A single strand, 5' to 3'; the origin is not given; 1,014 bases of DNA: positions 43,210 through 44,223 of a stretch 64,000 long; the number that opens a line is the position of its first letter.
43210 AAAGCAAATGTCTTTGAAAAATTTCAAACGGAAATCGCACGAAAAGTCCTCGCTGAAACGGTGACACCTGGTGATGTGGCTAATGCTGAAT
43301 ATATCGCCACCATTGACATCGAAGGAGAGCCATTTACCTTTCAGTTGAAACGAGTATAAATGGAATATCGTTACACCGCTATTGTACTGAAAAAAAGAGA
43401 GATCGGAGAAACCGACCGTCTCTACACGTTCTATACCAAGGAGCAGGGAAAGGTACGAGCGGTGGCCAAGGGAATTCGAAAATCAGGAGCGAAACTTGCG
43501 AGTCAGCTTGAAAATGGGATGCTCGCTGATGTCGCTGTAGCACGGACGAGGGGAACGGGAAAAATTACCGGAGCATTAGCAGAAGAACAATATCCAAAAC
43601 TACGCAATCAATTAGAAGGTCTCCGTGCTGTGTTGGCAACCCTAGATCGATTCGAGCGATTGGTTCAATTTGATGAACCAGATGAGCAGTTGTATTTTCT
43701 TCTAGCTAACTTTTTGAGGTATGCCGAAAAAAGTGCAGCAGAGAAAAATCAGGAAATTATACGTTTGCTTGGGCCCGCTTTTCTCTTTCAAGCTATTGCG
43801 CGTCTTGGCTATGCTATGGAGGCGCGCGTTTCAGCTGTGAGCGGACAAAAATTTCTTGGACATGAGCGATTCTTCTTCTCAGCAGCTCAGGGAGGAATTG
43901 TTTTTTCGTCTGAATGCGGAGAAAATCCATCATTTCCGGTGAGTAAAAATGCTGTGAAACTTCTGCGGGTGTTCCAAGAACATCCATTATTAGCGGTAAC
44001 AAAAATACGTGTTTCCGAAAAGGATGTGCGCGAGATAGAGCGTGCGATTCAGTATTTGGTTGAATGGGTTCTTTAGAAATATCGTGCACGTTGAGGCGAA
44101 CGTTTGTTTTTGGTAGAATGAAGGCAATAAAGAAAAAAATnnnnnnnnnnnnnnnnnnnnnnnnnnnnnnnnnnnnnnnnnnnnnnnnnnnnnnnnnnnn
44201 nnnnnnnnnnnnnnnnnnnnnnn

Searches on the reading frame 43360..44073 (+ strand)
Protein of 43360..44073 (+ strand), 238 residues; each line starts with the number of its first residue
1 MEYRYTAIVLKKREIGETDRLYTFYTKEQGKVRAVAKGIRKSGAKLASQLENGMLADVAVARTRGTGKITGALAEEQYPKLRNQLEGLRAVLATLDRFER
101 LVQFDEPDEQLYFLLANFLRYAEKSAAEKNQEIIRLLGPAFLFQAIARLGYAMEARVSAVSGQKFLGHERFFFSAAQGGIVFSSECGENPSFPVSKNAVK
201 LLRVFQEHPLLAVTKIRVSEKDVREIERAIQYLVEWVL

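Call 80: search_protein_families(library=pfam, proteins=[window:43360-44073:+], max_evalue=0.0001)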
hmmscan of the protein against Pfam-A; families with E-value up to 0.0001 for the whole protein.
window:43360-44073:+ (238 aa): 2 families
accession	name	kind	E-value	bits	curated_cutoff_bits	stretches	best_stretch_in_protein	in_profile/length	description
PF11967.14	RecO_N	-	1.4e-16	60.8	27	1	1-72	1-74/80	Recombination protein O N terminal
PF02565.21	RecO_C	-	5e-14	52.8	22.1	1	99-237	18-148/157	Recombination protein O C terminal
